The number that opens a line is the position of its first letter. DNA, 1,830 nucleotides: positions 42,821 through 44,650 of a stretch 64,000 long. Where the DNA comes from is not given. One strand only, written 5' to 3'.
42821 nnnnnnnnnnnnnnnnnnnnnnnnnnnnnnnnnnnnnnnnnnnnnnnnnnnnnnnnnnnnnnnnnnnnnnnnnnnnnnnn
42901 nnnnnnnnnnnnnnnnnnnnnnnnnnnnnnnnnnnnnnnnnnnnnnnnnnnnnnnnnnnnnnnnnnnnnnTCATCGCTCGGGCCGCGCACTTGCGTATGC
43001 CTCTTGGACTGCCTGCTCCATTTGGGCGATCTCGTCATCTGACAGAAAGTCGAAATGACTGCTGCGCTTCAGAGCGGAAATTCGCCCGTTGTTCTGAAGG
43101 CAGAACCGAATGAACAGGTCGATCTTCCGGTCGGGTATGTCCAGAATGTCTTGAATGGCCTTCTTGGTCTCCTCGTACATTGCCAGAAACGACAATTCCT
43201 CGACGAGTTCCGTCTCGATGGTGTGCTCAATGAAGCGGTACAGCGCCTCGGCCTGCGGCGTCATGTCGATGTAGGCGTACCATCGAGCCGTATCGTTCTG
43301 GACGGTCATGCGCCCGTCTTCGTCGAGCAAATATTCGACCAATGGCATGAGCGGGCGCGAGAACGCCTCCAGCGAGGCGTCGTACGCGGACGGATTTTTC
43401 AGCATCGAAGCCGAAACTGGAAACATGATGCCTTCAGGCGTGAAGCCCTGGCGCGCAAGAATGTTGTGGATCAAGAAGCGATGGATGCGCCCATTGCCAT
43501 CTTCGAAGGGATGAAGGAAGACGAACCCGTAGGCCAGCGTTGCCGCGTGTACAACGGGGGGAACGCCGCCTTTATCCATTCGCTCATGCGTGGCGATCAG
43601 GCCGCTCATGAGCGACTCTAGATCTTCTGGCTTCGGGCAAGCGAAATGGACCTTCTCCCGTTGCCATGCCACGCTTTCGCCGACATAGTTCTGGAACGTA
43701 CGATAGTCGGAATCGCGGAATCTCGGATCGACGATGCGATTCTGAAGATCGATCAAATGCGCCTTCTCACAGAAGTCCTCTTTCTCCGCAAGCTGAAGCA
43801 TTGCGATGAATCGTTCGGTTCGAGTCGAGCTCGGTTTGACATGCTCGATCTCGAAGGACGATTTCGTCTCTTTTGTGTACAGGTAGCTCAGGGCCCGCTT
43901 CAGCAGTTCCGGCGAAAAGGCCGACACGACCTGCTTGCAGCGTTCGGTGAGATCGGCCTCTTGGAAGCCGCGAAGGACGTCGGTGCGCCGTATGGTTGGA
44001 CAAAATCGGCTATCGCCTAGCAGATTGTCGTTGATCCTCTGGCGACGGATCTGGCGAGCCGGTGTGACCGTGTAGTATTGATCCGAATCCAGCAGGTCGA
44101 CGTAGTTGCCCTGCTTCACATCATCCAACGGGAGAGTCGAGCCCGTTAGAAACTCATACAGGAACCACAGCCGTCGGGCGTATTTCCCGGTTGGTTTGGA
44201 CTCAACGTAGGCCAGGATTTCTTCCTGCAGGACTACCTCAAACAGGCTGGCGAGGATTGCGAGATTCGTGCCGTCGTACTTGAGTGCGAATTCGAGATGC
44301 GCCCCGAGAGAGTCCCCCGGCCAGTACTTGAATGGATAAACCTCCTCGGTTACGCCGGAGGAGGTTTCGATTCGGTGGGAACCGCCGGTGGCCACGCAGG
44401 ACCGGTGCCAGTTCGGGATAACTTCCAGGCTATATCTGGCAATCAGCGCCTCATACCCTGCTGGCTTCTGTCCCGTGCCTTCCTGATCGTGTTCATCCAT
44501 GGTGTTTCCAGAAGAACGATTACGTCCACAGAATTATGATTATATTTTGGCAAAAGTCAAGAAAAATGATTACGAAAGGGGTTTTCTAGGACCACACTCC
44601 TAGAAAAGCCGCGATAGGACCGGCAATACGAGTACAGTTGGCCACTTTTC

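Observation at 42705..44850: Low-GC fic islet inserted at the 3' end of ridA, bounded by a diverged duplicate of the ridA terminus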

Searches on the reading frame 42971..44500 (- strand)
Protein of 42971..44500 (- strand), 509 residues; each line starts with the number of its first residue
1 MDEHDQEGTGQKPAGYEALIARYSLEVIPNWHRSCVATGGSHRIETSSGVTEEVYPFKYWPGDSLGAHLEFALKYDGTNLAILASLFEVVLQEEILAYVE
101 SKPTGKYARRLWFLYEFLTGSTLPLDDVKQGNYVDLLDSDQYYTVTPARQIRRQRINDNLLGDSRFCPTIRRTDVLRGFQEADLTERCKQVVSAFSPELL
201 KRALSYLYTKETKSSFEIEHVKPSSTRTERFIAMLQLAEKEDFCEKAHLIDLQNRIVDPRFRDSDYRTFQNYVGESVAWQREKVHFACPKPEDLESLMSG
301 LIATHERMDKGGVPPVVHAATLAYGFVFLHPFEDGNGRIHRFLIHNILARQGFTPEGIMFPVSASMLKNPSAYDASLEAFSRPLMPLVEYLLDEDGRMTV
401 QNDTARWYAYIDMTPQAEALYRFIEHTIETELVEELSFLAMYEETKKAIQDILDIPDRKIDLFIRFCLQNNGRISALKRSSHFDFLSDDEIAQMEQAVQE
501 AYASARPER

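Call 7: search_protein_families(library=pfam, proteins=[window:42971-44500:-], max_evalue=0.01)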
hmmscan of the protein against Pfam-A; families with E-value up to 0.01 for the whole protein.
window:42971-44500:- (509 aa): 1 family
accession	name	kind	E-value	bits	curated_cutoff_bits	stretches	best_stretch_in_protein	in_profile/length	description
PF02661.23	Fic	-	7.2e-15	56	24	1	246-348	4-93/93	Fic/DOC family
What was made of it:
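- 42971..44500 (-): fic: an intact 509-aa Fic-domain protein, the cargo. Pfam Fic E = 7e-15 (call 7).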

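Call 8: search_protein_families(library=ncbifam, proteins=[window:42971-44500:-], max_evalue=0.01)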
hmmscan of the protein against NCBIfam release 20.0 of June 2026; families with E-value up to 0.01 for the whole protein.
window:42971-44500:- (509 aa): 3 families
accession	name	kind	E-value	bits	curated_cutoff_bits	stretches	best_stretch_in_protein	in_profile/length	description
NF046030.1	ProtAdlyltaseSoFic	equivalog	1.8e-05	23.9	550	1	294-379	155-241/361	protein adenylyltransferase Fic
NF041381.1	XopAC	subfamily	0.001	17.9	450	1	248-356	308-419/451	XopAC/AvrAC family type III secretion system effector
TIGR02613.1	mob_myst_B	hypoth_equivalog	0.0036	17.2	124.4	0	319-353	112-146/186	mobile mystery protein B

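Call 9: search_protein_families(library=padloc, proteins=[window:42971-44500:-], max_evalue=0.01)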
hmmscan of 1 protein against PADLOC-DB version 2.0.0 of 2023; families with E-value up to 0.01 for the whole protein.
window:42971-44500:- (509 aa): 7 families
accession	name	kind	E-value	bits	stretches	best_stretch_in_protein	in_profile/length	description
PDLC04966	PDC-S24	-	2.7e-188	624.8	1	11-504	4-491/497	-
PDLC03963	SoFic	-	1.4e-20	72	1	242-382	113-245/361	-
PDLC04836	PDC-S04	-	1.6e-07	28.8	1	259-356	111-195/244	-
PDLC04839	PDC-S04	-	2.9e-07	28.4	1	320-355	131-166/205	-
PDLC04837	PDC-S04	-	4.5e-06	24.1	1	285-344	123-179/234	-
PDLC04838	PDC-S04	-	4.8e-05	21.2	1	318-354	132-168/209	-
PDLC04840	PDC-S04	-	0.00022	19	1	286-355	109-181/227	-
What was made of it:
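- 42971..44500 (-): PADLOC PDC-S24 E = 2.7e-188 over the full length (call 9).
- On PADLOC PDC-S24 (candidate defence system): E = 2.7e-188, residues 11-504 against profile positions 4-491 of 497 (call 9).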

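Call 10: find_homologous_proteins(query=window:42971-44500:-)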
Query window:42971-44500:- (509 aa): 7198 proteins with E <= 0.001 among 8000 candidates; the best 120 are listed.
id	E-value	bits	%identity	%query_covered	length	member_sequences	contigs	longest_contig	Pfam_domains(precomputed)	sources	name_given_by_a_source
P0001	0.0e+0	1167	100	100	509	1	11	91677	PF02661.24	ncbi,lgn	ncbi:MAG: Fic family protein [Thermoanaerobaculia bacterium]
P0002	0.0e+0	1030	87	100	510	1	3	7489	PF02661.24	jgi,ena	-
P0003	6.4e-293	990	83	99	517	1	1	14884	PF02661.24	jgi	-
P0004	8.3e-292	986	83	100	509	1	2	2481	PF02661.24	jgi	-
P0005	8.3e-292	986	83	100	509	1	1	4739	PF02661.24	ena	-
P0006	2.2e-291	985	83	100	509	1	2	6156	PF02661.24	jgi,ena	-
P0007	3.4e-291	984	82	100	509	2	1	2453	PF02661.24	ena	-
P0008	3.6e-291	984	82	100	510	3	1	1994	PF02661.24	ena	-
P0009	2.2e-290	982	81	100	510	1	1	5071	PF02661.24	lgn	-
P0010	1.8e-286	969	81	100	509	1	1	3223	PF02661.24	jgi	jgi:hypothetical protein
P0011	5.1e-285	964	82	100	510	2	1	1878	PF02661.24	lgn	-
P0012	7.3e-285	963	81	100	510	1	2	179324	PF02661.24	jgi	-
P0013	8.6e-285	963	82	100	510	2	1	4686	PF02661.24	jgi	-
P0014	2.2e-284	962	82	99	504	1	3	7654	PF02661.24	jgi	-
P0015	3.0e-283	958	81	100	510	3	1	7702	PF02661.24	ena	-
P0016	2.5e-282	955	80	99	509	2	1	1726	PF02661.24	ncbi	-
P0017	4.7e-282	954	81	100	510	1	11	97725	PF02661.24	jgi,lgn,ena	-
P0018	6.3e-282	954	80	100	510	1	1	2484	PF02661.24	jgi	-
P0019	7.1e-282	954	80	99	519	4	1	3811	PF02661.24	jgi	-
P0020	1.8e-281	952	82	98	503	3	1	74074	PF02661.24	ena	-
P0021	3.0e-281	951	80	98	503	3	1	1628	PF02661.24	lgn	-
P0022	3.8e-281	951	80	99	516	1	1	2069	PF02661.24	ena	-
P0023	1.0e-280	950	80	100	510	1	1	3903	PF02661.24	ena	-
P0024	2.8e-280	948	80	99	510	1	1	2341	PF02661.24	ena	-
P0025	1.2e-279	946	79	99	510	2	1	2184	PF02661.24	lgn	-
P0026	1.3e-279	946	80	100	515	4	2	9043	PF02661.24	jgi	-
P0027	1.4e-279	946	80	100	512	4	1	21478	PF02661.24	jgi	jgi:hypothetical protein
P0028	1.5e-279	946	79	99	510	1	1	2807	PF02661.24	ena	-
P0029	2.0e-279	945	81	99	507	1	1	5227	PF02661.24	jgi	jgi:Fic/DOC family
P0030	5.3e-279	944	79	99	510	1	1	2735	PF02661.24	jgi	-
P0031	1.0e-278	943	80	98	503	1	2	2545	PF02661.24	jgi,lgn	-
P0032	2.7e-278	942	80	100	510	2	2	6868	PF02661.24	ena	-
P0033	7.0e-278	940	79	99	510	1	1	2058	PF02661.24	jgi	jgi:hypothetical protein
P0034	1.2e-277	940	79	99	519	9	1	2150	PF02661.24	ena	-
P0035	4.3e-277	938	80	99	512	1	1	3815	PF02661.24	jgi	-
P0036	5.1e-277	938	80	100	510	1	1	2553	PF02661.24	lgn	-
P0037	5.4e-276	934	79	99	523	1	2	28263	PF02661.24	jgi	jgi:hypothetical protein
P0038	1.1e-275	933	78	100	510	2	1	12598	PF02661.24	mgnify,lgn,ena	mgnify:CR=1 FL=1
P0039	1.7e-275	933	79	99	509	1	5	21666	PF02661.24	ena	-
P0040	2.4e-275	932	78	99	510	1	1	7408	PF02661.24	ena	-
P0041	3.6e-275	931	78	100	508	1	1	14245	PF02661.24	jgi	jgi:hypothetical protein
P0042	9.1e-275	930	78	99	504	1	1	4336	PF02661.24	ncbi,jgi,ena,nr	ncbi:cell filamentation protein Fic [bacterium]|nr:MAG: cell filamentation protein Fic [bacterium]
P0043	1.5e-274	929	78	99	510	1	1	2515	PF02661.24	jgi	jgi:hypothetical protein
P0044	2.1e-274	929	77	99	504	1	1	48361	PF02661.24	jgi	jgi:hypothetical protein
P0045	3.7e-274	928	81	97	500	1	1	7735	PF02661.24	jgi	-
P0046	5.1e-274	928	79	97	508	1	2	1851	PF02661.24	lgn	-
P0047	6.8e-274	927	79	98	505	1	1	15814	PF02661.24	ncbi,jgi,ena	-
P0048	7.4e-274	927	79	99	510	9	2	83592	PF02661.24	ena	-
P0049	2.1e-273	926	83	94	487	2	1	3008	PF02661.24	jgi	-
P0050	3.3e-273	925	78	99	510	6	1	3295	PF02661.24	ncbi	-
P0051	1.3e-272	923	78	99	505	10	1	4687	PF02661.24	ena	-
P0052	2.7e-272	922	77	99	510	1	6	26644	PF02661.24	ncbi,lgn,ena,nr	ncbi:MAG: Fic family protein [Phycisphaerales bacterium]|nr:Fic family protein [Phycisphaerales bact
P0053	3.7e-272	921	78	99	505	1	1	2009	PF02661.24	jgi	-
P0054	4.7e-272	921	79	98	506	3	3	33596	PF02661.24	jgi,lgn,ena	-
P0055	4.9e-272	921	78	99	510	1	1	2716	PF02661.24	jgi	jgi:Fic family protein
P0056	5.8e-272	921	77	100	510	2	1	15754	PF02661.24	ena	-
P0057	1.3e-271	920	79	99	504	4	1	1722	PF02661.24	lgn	-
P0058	3.0e-271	919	79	97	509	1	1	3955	PF02661.24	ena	-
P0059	4.6e-271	918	76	99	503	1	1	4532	PF02661.24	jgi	-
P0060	9.7e-271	917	77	100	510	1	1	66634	PF02661.24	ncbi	ncbi:Fic family protein [Gemmatimonadota bacterium]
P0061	9.8e-271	917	77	100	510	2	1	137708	PF02661.24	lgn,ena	-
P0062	2.2e-270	916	76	99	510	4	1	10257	PF02661.24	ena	-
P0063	3.6e-270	915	76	99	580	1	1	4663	PF02661.24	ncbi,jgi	-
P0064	6.8e-270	914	77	99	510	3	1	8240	PF02661.24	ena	-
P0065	7.0e-270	914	77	98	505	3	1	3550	PF02661.24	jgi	jgi:hypothetical protein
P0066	8.8e-270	914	77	99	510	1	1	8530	PF02661.24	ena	-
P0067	1.3e-269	913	78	99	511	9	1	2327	PF02661.24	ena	-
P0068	1.7e-269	913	76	99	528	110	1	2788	PF02661.24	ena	-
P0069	2.8e-269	912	77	99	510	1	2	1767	PF02661.24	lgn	-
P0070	2.9e-269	912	77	99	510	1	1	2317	PF02661.24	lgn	-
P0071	5.7e-269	911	77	99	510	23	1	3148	PF02661.24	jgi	jgi:hypothetical protein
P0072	8.3e-269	910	76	100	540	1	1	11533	PF02661.24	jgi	jgi:Fic/DOC family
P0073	1.2e-268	910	77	99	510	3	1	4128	PF02661.24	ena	-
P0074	1.5e-268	910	77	98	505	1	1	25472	PF02661.24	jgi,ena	-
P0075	1.9e-268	909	76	99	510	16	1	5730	PF02661.24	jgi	-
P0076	2.0e-268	909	76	99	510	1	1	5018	PF02661.24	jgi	jgi:hypothetical protein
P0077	2.1e-268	909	78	99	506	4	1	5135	PF02661.24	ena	-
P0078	4.0e-268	908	75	100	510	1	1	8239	PF02661.24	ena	-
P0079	4.7e-268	908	76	100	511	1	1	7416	PF02661.24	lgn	-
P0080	5.8e-268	908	78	97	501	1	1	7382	PF02661.24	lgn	-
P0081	6.5e-268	908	78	100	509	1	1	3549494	PF02661.24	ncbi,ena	-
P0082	7.4e-268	907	76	99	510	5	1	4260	PF02661.24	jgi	jgi:hypothetical protein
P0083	2.0e-267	906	76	99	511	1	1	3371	PF02661.24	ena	-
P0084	2.5e-267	906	76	99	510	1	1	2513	PF02661.24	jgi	jgi:hypothetical protein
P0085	2.6e-267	906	75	99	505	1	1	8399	PF02661.24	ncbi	-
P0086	3.0e-267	905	76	98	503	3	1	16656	PF02661.24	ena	-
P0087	3.8e-267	905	76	99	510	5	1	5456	PF02661.24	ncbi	-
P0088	3.9e-267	905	75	100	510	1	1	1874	PF02661.24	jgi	jgi:hypothetical protein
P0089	4.3e-267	905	76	99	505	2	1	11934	PF02661.24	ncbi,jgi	-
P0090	6.3e-267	904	75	99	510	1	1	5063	PF02661.24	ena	-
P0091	1.2e-266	903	77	99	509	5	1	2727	PF02661.24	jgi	jgi:hypothetical protein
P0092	1.5e-266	903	75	99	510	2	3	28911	PF02661.24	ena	-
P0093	2.1e-266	902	76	99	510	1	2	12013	PF02661.24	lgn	-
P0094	2.4e-266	902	78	99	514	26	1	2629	PF02661.24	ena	-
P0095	2.9e-266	902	75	100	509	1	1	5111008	PF02661.24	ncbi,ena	-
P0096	3.0e-266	902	76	99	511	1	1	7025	PF02661.24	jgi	-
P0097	3.5e-266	902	76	99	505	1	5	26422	PF02661.24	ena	-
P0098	3.9e-266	902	76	100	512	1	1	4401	PF02661.24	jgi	-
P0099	5.1e-266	901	77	98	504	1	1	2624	PF02661.24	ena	-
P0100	7.9e-266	901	77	99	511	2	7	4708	PF02661.24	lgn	-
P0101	9.4e-266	900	76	100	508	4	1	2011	PF02661.24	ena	-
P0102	9.7e-266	900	77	99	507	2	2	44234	PF02661.24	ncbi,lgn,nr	ncbi:MAG: Fic family protein [Gammaproteobacteria bacterium]|nr:Fic family protein [Gammaproteobacte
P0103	1.1e-265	900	76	99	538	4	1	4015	PF02661.24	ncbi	-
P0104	1.3e-265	900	77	99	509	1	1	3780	PF02661.24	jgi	jgi:Fic family protein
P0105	1.5e-265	900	76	99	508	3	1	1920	PF02661.24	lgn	-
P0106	1.6e-265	900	76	97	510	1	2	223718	PF02661.24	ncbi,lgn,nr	ncbi:MAG: Fic family protein [Planctomycetes bacterium]|nr:Fic family protein [Planctomycetota bacte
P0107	1.7e-265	900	76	99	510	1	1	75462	PF02661.24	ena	-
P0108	4.5e-265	898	75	99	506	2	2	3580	PF02661.24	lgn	-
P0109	4.9e-265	898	76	99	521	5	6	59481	PF02661.24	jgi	-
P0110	5.9e-265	898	75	100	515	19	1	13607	PF02661.24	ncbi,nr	ncbi:MAG: Fic family protein [Deltaproteobacteria bacterium]|nr:Fic family protein [Deltaproteobacte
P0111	7.0e-265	898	75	99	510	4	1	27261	PF02661.24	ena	-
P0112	9.9e-265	897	75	99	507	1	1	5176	PF02661.24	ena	-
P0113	2.0e-264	896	75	99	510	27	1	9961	PF02661.24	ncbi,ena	-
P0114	2.1e-264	896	76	99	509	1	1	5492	PF02661.24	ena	-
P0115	2.2e-264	896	75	100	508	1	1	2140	PF02661.24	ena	-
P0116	2.3e-264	896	76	99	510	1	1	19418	PF02661.24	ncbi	ncbi:MAG: Fic family protein [Pseudomonadota bacterium]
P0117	2.3e-264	896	75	99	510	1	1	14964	PF02661.24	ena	-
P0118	2.3e-264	896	76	99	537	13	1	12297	PF02661.24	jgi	-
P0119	3.7e-264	895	76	99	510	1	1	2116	PF02661.24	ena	-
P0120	3.7e-264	895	76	99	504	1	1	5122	PF02661.24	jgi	jgi:hypothetical protein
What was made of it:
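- Fic homologs are scattered over many phyla (call 10).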

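Call 16: find_encoding_contigs(protein=P0002, flank=5000, max_places=4)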
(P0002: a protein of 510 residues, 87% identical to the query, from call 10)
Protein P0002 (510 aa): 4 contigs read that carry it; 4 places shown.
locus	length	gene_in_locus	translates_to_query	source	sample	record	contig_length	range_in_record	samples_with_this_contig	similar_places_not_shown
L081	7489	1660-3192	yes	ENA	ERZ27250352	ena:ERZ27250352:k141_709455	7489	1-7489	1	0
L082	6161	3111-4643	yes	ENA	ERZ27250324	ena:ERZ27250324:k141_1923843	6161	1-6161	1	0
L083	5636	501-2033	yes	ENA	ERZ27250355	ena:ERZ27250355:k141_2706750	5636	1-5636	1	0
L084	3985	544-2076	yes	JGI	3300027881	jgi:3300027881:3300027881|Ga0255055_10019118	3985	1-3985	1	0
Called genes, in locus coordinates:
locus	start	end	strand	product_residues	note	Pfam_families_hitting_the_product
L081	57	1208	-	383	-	PF13011:LZ_Tnp_IS481 (weak), PF13384:HTH_23 (weak), PF13518:HTH_28, PF13551:HTH_29 (weak), PF13565:HTH_32, PF00665:rve, PF13683:rve_3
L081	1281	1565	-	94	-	-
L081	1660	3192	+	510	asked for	PF02661:Fic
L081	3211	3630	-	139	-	PF01850:PIN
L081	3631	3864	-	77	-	-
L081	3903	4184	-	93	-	PF13744:HTH_37 (weak), PF13443:HTH_26 (weak)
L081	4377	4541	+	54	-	-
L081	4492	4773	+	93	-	PF02604:PhdYeFM_antitox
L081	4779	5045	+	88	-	PF05016:ParE_toxin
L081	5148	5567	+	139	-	PF00582:Usp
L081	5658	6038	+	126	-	PF13560:HTH_31, PF01381:HTH_3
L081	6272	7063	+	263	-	-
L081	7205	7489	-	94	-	?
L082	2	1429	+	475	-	?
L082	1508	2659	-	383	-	PF13011:LZ_Tnp_IS481 (weak), PF13384:HTH_23 (weak), PF13518:HTH_28, PF13551:HTH_29 (weak), PF13565:HTH_32, PF00665:rve, PF13683:rve_3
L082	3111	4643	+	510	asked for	PF02661:Fic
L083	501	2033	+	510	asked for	PF02661:Fic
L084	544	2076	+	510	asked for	PF02661:Fic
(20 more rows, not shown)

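Call 17: find_related_loci(query=window:42971-44500:-, collection=metagenome_contigs, flank=6000)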
Query window:42971-44500:- (509 aa) in metagenome_contigs; peptide patterns used: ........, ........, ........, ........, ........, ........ (x = any residue, [..] = any of these).
230 stretches matched a pattern; 144 encode a relative of the query (tblastn E <= 1e-3); the best 80 are kept; 80 distinct loci.
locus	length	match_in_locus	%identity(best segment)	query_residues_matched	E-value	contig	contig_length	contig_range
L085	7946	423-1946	93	1-508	0e+0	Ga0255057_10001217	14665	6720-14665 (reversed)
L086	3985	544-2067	87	1-508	0e+0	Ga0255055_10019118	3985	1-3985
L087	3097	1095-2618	83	1-508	0e+0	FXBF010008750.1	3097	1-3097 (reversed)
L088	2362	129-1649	83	1-507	0e+0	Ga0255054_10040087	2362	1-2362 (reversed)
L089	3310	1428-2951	81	1-508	0e+0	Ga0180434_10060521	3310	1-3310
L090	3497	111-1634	81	1-508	0e+0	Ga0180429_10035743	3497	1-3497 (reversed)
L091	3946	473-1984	80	1-504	0e+0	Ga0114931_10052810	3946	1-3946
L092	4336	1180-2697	78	1-506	0e+0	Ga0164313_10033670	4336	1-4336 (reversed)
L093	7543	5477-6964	79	1-498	0e+0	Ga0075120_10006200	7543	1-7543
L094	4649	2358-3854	79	1-499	0e+0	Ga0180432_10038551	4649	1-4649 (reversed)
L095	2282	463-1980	77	1-506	0e+0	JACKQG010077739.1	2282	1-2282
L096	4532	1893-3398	76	1-503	0e+0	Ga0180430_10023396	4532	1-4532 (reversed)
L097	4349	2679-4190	78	1-504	0e+0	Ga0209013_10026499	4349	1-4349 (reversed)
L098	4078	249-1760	77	1-504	0e+0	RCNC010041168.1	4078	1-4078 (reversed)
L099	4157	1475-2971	77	3-501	0e+0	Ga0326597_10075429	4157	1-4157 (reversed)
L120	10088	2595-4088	73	6-503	0e+0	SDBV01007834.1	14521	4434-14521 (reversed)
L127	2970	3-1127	93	134-508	0e+0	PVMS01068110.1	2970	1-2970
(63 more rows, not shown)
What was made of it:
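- Fic homologs at 75-87% identity occur in many phyla and in unrelated contexts (calls 10, 16, 17).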

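Call 18: find_encoding_contigs(protein=P0001, flank=10000, max_places=10)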
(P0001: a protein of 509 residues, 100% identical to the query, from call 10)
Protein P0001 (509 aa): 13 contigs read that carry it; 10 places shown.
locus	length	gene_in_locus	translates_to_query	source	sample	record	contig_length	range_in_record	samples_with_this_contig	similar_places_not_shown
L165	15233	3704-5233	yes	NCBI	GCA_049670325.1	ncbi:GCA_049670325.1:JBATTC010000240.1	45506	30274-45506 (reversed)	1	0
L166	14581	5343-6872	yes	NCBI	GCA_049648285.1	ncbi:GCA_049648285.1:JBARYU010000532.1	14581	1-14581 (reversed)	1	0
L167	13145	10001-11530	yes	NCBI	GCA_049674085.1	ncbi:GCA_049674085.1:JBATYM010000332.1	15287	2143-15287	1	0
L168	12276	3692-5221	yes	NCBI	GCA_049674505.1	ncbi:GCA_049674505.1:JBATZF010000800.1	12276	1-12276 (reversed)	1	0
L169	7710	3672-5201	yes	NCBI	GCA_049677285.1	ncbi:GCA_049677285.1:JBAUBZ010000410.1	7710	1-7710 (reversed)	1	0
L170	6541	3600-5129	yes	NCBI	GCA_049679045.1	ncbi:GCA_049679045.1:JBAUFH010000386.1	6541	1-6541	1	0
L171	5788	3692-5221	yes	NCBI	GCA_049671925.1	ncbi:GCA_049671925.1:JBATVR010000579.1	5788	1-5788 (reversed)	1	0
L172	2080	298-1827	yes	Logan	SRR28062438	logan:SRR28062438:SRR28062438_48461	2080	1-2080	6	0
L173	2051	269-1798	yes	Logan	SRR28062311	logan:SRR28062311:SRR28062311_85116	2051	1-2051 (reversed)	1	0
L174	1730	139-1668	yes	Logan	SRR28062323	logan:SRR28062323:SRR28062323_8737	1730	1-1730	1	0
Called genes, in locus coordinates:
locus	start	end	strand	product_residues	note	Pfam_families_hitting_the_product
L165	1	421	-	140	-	?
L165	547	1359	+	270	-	PF03976:PPK2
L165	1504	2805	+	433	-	PF00155:Aminotran_1_2, PF00266:Aminotran_5, PF01053:Cys_Met_Meta_PP (weak), PF01041:DegT_DnrJ_EryC1 (weak), PF01212:Beta_elim_lyase (weak)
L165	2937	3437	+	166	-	PF14588:YjgF_endoribonc, PF01042:Ribonuc_L-PSP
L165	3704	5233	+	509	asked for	PF02661:Fic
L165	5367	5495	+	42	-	-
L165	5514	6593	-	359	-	PF02985:HEAT (faint), PF03130:HEAT_PBS (faint), PF13646:HEAT_2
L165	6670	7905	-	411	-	-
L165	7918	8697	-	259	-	-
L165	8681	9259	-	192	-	PF04542:Sigma70_r2, PF08281:Sigma70_r4_2, PF04545:Sigma70_r4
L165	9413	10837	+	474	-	PF03435:Sacchrp_dh_NADP, PF16653:Sacchrp_dh_C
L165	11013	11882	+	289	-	PF21168:FkbO_Hyg5-like_N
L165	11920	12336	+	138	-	-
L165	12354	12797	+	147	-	PF22817:ApeP-like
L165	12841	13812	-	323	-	PF03279:Lip_A_acyltrans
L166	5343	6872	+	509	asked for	PF02661:Fic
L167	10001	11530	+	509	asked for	PF02661:Fic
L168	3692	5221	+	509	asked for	PF02661:Fic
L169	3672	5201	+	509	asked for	PF02661:Fic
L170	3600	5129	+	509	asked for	PF02661:Fic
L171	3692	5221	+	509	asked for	PF02661:Fic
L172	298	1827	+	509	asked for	PF02661:Fic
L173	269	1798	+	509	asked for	PF02661:Fic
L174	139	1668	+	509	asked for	PF02661:Fic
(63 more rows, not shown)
